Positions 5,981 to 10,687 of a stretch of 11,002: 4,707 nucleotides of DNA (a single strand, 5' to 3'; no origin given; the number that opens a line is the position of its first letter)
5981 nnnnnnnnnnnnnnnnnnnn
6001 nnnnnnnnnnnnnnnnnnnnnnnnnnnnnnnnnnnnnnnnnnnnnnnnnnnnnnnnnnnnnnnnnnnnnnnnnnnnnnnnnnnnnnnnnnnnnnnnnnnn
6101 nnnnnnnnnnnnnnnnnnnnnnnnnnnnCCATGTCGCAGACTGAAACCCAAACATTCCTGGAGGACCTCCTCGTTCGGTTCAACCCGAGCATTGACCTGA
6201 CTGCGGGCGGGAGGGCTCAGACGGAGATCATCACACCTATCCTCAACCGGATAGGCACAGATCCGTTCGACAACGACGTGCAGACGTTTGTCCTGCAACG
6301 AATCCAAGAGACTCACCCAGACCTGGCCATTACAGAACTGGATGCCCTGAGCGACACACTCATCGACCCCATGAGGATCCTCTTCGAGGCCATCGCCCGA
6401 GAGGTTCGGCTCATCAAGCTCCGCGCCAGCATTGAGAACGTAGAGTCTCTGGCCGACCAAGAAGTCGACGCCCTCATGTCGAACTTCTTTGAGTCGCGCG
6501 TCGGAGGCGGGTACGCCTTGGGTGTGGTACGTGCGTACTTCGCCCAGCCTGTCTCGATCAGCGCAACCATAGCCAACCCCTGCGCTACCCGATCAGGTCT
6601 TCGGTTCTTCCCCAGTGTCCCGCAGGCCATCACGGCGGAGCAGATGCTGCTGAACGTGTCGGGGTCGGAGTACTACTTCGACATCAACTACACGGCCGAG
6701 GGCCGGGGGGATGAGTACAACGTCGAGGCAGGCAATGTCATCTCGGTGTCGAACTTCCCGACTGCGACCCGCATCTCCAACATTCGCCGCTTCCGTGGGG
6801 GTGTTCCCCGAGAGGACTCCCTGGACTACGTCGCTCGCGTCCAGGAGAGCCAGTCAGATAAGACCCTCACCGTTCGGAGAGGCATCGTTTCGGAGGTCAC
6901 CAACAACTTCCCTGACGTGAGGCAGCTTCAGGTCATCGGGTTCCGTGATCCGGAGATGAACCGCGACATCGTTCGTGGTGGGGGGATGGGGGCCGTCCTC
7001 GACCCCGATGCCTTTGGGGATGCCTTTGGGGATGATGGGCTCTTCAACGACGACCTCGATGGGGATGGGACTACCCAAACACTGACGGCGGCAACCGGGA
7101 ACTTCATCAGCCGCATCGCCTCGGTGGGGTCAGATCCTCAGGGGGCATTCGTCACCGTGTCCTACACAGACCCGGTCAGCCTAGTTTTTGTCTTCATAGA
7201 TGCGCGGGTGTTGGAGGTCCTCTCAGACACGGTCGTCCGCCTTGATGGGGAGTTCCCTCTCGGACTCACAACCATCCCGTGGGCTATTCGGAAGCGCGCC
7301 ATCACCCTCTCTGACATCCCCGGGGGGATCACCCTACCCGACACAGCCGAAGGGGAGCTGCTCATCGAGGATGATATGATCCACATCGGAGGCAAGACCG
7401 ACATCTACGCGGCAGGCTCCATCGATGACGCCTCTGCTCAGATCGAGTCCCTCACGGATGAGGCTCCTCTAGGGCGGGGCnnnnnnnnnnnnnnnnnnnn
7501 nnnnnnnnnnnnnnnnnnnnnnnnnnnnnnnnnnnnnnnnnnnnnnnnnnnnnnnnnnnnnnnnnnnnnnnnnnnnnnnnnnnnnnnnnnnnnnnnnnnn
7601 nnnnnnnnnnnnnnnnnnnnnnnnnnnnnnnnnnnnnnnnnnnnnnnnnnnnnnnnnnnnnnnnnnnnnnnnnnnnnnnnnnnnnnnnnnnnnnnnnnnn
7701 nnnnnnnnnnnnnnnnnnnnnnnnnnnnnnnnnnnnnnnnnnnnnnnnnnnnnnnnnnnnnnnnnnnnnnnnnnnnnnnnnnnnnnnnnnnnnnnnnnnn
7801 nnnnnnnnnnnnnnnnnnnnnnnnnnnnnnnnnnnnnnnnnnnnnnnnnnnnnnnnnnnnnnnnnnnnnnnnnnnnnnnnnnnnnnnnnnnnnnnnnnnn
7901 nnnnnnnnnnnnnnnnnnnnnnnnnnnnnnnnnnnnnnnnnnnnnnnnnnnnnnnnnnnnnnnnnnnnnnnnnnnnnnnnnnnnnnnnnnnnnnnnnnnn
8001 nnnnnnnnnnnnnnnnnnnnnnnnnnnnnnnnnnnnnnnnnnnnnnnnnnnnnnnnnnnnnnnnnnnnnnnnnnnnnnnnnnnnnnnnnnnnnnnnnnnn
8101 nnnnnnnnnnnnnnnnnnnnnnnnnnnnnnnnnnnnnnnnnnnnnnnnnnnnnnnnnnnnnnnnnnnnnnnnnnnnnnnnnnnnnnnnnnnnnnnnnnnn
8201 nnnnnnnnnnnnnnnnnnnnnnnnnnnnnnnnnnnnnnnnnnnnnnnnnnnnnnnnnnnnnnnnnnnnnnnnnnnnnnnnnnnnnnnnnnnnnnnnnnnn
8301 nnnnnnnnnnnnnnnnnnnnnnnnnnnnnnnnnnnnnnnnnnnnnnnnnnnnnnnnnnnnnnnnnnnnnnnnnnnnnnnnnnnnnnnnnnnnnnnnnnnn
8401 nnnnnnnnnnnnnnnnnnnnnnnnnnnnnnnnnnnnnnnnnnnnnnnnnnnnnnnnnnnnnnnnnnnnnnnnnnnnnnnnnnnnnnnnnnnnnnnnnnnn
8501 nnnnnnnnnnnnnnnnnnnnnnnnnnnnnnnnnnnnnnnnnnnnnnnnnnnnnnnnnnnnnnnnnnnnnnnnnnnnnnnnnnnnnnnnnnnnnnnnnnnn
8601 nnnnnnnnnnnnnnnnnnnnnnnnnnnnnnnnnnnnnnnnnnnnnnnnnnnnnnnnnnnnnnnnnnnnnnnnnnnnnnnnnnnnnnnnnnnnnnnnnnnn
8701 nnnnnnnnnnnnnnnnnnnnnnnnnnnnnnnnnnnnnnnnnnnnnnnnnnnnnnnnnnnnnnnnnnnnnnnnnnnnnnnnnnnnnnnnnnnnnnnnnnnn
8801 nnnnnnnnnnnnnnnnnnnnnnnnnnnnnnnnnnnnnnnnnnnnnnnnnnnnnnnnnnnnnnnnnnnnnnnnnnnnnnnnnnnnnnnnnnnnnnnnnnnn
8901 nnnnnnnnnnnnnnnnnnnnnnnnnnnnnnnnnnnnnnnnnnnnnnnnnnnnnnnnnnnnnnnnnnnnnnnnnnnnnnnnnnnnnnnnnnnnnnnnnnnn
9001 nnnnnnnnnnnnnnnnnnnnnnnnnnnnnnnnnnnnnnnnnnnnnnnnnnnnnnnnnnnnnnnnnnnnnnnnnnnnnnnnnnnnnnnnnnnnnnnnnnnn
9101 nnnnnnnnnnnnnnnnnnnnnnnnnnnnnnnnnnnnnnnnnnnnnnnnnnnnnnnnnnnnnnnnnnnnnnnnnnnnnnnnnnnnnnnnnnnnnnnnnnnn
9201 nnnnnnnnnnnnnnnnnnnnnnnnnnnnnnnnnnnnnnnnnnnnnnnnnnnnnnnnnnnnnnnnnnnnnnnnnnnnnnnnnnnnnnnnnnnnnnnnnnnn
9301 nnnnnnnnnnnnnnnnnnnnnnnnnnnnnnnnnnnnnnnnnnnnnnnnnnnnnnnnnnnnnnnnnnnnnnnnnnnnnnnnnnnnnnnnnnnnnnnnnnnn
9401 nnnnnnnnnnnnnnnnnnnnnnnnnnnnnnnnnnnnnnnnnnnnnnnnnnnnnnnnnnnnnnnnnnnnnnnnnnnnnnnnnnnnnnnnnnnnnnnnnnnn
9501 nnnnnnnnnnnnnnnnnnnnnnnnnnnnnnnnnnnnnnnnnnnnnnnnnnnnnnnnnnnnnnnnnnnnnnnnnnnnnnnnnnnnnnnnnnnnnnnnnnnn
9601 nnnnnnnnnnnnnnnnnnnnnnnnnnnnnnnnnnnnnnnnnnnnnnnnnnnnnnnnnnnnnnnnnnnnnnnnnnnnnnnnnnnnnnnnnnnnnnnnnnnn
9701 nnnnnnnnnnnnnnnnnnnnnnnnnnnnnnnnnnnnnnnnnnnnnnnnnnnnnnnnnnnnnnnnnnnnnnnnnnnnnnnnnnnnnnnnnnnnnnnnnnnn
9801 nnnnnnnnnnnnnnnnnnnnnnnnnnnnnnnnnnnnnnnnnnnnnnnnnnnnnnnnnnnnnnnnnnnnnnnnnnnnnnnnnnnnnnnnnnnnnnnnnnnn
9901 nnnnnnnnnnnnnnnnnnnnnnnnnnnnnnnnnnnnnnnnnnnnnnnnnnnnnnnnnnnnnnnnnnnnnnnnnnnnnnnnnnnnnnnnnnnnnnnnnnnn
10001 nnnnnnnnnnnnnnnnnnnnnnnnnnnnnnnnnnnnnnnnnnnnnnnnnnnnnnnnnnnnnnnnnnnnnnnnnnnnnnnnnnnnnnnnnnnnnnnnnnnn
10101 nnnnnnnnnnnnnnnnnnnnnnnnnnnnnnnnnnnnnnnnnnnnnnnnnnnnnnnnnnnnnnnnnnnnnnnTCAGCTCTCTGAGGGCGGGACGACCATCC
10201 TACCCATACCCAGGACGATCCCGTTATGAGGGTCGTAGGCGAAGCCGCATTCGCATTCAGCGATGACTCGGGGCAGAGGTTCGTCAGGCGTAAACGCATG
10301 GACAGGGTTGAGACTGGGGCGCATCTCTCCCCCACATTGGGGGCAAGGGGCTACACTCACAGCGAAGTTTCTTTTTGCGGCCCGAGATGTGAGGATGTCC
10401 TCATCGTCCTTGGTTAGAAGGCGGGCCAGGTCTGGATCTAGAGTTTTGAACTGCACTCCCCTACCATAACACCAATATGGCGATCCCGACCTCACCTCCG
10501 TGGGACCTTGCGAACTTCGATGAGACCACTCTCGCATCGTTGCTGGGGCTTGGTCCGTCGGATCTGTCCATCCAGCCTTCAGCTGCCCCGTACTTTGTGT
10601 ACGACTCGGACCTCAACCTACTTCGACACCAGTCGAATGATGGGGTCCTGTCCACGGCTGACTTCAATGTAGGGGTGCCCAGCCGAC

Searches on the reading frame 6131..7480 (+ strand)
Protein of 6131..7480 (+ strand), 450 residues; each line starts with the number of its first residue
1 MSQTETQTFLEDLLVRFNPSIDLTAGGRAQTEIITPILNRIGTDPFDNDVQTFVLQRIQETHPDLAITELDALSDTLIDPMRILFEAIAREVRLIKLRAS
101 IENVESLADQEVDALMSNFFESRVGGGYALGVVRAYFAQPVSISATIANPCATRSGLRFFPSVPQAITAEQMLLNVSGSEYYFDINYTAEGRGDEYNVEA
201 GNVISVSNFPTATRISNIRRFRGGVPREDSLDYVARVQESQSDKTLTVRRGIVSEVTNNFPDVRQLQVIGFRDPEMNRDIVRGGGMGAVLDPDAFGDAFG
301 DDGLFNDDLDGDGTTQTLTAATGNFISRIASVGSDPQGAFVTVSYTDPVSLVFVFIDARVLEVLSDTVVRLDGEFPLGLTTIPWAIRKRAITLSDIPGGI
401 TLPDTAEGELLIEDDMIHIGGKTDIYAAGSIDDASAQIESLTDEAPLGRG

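Call 76: find_homologous_proteins(query=window:6131-7480:+, max_evalue=0.001)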
Query window:6131-7480:+ (450 aa): 4 proteins with E <= 0.001 among 8000 candidates.
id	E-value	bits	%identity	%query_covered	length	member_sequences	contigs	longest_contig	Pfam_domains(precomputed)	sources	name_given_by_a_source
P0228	3.7e-93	331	56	60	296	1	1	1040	-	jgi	-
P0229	7.8e-69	251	35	98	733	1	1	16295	-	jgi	jgi:hypothetical protein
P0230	1.1e-67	247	35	98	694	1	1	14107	-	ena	-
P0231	1.6e-16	78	30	51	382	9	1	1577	PF04865.20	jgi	jgi:hypothetical protein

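Call 77: find_encoding_contigs(protein=P0229, flank=9000, max_places=1)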
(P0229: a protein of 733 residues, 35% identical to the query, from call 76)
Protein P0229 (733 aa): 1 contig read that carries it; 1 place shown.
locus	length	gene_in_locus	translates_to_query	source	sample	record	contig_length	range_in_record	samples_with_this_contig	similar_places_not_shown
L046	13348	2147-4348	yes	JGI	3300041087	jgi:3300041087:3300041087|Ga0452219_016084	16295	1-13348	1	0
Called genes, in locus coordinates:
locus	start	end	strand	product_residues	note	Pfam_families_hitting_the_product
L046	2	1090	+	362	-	?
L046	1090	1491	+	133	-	-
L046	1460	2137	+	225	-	-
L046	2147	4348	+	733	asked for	-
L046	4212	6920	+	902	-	-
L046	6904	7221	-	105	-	-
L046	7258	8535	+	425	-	-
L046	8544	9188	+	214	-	-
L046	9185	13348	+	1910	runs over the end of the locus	-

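Call 78: find_encoding_contigs(protein=P0230, flank=9000, max_places=1)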
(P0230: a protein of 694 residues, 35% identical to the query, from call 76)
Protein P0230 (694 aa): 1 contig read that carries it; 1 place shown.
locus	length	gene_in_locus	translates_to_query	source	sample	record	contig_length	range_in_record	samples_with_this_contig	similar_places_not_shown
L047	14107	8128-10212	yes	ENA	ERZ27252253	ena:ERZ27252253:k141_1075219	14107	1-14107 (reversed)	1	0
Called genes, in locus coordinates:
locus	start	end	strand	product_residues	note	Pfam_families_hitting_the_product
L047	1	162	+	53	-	?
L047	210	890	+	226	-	-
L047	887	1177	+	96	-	-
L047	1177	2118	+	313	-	-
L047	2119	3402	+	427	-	-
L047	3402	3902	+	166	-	-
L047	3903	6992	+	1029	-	-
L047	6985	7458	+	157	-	-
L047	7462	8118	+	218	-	-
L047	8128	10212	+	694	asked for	-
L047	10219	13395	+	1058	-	-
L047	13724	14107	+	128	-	?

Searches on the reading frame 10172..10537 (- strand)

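Call 7: search_protein_families(library=pfam, proteins=[window:10172-10537:-], max_evalue=1)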
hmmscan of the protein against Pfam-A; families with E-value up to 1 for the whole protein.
window:10172-10537:- (121 aa): 2 families
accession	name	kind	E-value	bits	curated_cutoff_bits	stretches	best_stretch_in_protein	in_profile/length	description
PF24042.1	DUF7351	-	0.053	13.7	31.2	1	51-109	55-112/177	Domain of unknown function (DUF7351)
PF24460.1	DUF7575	-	0.055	13.3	28.5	1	63-76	4-17/28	Domain of unknown function (DUF7575)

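Call 8: search_protein_families(library=phrogs, proteins=[window:10172-10537:-], max_evalue=1)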
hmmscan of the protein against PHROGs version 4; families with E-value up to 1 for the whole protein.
window:10172-10537:- (121 aa): 0 families

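Call 10: search_protein_families(library=padloc, proteins=[window:10172-10537:-], max_evalue=1)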
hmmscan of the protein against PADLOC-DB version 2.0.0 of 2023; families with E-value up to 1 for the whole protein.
window:10172-10537:- (121 aa): 0 families

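Call 11: search_protein_families(library=ncbifam, proteins=[window:10172-10537:-], max_evalue=1)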
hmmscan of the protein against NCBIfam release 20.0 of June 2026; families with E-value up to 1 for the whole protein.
window:10172-10537:- (121 aa): 1 family
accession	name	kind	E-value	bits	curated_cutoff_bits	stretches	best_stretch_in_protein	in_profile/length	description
NF033497.1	rubre_like_arch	subfamily_domain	0.0084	15.8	32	1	63-73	17-27/34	rubrerythrin-like domain-containing protein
